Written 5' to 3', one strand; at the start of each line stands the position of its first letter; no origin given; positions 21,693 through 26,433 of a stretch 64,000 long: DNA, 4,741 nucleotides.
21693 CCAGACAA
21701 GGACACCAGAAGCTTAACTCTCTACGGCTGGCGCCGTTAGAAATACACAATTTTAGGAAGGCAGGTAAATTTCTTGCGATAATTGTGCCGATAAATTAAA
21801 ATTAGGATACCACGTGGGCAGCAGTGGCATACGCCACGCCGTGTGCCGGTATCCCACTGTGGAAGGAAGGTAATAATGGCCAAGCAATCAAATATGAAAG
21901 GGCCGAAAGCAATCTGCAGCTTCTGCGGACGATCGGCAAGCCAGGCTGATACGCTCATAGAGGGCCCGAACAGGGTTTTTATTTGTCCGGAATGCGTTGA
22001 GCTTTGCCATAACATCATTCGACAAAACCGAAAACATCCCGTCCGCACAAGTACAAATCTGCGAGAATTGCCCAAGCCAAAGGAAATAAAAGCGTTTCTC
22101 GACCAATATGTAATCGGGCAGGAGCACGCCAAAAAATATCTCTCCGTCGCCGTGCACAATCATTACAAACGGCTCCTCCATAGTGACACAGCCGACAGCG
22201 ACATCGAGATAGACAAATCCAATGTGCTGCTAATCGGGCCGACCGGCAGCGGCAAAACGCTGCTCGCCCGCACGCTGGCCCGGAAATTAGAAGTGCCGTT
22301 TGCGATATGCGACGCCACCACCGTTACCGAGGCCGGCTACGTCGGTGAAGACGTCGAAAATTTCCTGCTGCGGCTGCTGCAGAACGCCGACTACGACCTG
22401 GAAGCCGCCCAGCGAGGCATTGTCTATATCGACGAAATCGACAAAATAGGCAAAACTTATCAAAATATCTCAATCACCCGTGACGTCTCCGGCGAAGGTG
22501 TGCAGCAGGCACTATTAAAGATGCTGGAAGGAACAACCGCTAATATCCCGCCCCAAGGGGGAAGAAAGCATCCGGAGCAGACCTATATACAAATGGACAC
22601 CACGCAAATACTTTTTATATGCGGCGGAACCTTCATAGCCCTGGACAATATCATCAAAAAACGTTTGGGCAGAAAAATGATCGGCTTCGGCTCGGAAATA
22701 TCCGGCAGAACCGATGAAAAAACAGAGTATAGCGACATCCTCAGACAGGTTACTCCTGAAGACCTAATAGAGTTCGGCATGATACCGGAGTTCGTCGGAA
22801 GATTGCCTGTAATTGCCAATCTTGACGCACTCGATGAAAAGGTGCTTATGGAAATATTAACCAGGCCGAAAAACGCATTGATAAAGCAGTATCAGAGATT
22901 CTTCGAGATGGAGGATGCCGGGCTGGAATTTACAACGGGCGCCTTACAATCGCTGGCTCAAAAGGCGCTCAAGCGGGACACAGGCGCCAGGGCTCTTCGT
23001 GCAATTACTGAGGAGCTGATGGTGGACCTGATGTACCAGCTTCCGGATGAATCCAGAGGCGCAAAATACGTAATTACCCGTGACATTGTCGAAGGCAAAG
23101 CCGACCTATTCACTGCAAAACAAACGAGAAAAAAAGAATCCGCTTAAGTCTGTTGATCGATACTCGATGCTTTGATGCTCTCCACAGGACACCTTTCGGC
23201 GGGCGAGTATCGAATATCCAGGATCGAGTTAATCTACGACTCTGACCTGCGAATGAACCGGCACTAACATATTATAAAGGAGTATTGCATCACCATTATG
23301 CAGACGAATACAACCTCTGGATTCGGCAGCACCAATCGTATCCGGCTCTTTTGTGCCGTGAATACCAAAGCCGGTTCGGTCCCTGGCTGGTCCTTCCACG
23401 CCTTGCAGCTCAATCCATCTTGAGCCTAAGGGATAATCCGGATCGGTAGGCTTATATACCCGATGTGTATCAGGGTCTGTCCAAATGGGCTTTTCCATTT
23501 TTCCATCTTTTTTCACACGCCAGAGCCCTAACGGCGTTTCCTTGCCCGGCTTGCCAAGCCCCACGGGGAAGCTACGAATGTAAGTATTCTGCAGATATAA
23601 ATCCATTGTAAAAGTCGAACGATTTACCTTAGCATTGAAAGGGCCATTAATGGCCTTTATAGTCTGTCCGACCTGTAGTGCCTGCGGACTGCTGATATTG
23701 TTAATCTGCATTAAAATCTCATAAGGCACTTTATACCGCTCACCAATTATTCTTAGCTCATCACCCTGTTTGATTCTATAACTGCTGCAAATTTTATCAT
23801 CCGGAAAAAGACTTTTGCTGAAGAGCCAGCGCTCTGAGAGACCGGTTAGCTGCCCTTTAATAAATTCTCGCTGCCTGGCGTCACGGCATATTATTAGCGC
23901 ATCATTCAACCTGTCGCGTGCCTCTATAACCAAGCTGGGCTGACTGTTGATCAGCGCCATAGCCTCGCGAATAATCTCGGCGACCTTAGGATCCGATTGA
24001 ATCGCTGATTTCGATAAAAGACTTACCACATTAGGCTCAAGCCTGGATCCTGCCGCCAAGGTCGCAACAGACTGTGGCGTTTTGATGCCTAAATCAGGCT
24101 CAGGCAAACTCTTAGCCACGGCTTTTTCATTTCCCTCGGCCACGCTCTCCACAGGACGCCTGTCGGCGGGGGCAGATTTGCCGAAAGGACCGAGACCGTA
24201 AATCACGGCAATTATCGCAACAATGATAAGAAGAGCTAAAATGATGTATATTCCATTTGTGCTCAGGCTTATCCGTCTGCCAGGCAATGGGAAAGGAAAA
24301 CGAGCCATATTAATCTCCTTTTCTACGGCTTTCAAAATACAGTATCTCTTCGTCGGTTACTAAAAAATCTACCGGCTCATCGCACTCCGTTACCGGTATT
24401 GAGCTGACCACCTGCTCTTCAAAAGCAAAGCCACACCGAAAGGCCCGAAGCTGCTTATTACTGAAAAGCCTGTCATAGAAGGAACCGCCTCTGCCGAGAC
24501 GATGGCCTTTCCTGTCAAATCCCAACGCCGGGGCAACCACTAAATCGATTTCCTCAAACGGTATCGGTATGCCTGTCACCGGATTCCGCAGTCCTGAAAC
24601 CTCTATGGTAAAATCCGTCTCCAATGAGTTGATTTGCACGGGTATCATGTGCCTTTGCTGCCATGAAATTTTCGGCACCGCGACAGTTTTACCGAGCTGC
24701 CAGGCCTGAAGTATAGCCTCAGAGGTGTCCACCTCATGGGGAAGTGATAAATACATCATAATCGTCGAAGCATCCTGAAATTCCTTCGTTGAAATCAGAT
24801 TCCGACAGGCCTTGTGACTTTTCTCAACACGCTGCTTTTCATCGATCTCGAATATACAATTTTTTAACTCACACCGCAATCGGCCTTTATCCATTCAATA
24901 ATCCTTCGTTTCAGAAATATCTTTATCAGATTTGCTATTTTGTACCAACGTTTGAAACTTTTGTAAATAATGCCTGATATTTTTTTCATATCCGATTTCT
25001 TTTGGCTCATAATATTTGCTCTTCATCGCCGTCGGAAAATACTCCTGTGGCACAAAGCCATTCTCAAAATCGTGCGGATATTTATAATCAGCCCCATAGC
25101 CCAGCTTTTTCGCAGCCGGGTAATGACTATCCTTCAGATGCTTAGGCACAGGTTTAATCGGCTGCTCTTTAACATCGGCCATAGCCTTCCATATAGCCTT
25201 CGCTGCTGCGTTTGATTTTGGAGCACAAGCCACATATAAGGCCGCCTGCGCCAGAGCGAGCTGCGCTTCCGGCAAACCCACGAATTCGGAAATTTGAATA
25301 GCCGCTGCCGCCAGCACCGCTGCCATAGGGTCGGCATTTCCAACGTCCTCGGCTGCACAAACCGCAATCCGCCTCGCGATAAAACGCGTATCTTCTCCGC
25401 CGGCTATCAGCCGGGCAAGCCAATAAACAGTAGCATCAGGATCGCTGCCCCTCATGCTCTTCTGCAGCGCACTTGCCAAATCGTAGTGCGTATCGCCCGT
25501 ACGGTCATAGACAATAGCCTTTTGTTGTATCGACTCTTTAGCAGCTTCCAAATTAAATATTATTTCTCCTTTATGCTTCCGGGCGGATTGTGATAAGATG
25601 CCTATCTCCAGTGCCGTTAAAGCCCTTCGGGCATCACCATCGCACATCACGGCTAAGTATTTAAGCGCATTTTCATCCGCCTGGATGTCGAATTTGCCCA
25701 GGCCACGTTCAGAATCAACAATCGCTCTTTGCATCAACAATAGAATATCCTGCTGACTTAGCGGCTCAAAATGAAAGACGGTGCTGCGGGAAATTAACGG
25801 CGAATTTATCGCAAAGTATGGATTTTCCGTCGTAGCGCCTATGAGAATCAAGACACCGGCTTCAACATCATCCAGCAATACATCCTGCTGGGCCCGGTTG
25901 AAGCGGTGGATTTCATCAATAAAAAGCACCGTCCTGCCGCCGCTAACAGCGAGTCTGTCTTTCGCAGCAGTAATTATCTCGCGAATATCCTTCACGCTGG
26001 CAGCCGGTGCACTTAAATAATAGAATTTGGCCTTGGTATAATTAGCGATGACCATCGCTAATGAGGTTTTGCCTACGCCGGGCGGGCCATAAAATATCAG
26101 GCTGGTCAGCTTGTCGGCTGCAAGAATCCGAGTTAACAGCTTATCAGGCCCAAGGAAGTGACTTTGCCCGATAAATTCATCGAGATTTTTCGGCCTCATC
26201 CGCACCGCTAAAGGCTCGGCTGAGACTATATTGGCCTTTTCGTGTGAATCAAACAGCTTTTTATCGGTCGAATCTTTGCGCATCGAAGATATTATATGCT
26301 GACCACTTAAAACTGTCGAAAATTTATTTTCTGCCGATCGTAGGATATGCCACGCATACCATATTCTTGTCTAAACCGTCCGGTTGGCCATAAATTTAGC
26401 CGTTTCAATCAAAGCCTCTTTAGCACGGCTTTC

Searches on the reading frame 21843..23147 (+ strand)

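Call 9: search_protein_families(library=pfam, proteins=[window:21843-23147:+])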
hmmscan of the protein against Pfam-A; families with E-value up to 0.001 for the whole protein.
window:21843-23147:+ (434 aa): 12 families
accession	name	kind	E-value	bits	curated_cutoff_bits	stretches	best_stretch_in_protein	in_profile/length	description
PF07724.20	AAA_2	-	1e-29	104.2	27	1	125-324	3-166/166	AAA domain (Cdc48 subfamily)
PF06689.19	zf-C4_ClpX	-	2.4e-17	63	27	1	25-60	3-38/39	ClpX C4-type zinc finger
PF00004.35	AAA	-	2.2e-15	57.7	21.2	1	128-260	1-106/131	ATPase family associated with various cellular activities (AAA)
PF10431.15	ClpB_D2-small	-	4.8e-08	33.4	21.9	1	330-400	1-67/81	C-terminal, D2-small domain, of ClpB protein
PF07728.20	AAA_5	-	1.7e-06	28.5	22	1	127-209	1-85/139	AAA domain (dynein-related subfamily)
PF13401.12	AAA_22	-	4.9e-06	27.3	27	1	125-202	5-96/130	AAA domain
PF05496.18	RuvB_N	-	1.8e-05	25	27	1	86-206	6-100/159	Holliday junction DNA helicase RuvB P-loop domain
PF14532.12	Sigma54_activ_2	-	5.7e-05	23.8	25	1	121-207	17-86/138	Sigma-54 interaction domain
PF13191.12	AAA_16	-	5.9e-05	24.1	32.6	1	126-152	25-51/167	AAA ATPase domain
PF13173.12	AAA_14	-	0.00011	22.6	27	1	127-214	4-86/129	AAA domain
PF01078.27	Mg_chelatase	-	0.00018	21.5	20.3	0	126-147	23-44/207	Magnesium chelatase, subunit ChlI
PF00158.32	Sigma54_activat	-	0.00019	21.6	20.2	0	124-207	21-110/168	Sigma-54 interaction domain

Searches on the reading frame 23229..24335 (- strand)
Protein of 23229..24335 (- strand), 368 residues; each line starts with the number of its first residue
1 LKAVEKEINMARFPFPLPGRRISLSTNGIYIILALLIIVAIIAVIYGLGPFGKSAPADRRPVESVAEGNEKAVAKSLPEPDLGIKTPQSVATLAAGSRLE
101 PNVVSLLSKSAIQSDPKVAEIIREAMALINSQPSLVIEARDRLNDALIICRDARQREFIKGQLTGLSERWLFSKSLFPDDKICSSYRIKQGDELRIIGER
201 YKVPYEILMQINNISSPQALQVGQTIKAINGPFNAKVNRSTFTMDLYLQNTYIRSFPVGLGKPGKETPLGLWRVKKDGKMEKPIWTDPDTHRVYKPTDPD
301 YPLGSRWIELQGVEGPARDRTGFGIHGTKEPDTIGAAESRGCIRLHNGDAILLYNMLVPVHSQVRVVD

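Call 9: search_protein_families(library=pfam, proteins=[window:23229-24335:-])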
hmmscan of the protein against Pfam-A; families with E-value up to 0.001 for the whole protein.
window:23229-24335:- (368 aa): 2 families
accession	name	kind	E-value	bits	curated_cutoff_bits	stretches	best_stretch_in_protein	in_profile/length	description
PF03734.19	YkuD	-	1.7e-17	64.8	23.4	1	236-360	5-141/146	L,D-transpeptidase catalytic domain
PF01476.26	LysM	-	1.6e-10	41.2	20.9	1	186-227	1-41/43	LysM domain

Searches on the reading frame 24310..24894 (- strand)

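Call 65: search_protein_families(library=pfam, proteins=[window:24310-24894:-], max_evalue=0.001)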
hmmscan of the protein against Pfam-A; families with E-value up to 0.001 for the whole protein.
window:24310-24894:- (194 aa): 1 family
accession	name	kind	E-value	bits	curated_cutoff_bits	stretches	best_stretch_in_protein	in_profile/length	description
PF01812.26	5-FTHF_cyc-lig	-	2.1e-38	132.5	27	1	3-180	1-185/186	5-formyltetrahydrofolate cyclo-ligase family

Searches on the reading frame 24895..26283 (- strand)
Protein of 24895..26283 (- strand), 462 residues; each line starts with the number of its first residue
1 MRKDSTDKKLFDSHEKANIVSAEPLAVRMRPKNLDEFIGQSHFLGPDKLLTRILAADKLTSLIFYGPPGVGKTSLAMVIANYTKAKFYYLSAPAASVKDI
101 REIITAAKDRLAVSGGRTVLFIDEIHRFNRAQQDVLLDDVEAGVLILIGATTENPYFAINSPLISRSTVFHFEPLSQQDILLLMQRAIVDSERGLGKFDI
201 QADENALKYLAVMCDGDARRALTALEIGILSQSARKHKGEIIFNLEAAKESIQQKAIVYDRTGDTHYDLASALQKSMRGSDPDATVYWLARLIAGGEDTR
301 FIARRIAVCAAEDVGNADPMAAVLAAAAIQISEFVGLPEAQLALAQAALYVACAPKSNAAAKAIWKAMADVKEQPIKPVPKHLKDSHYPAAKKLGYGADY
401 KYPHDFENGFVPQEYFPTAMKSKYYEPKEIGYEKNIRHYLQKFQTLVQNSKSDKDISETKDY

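Call 65: search_protein_families(library=pfam, proteins=[window:24895-26283:-], max_evalue=0.001)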
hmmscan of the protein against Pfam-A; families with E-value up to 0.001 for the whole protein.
window:24895-26283:- (462 aa): 10 families
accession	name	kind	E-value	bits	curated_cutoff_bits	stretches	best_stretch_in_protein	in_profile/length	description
PF12002.13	MgsA_C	-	1e-67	227.7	27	1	279-443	1-166/167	MgsA AAA+ ATPase C terminal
PF16193.11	AAA_assoc_2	-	3.6e-26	91.7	34.3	1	198-278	3-81/81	AAA C-terminal domain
PF05496.18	RuvB_N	-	1.4e-17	64.3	27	1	29-150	1-119/159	Holliday junction DNA helicase RuvB P-loop domain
PF00004.35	AAA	-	7.9e-17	62.4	21.2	1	62-169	1-125/131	ATPase family associated with various cellular activities (AAA)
PF13173.12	AAA_14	-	7.2e-08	32.9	27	1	62-180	5-128/129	AAA domain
PF07728.20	AAA_5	-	1.3e-06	28.9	22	1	62-140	2-90/139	AAA domain (dynein-related subfamily)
PF13191.12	AAA_16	-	2.6e-06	28.5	32.6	0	58-97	24-63/167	AAA ATPase domain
PF01078.27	Mg_chelatase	-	7.7e-05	22.6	20.3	0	58-80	21-43/207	Magnesium chelatase, subunit ChlI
PF20720.3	nSTAND3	-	0.00016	21.8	27.2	1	60-108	18-65/155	Novel STAND NTPase 3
PF13401.12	AAA_22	-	0.00077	20.2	27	0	61-140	7-93/130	AAA domain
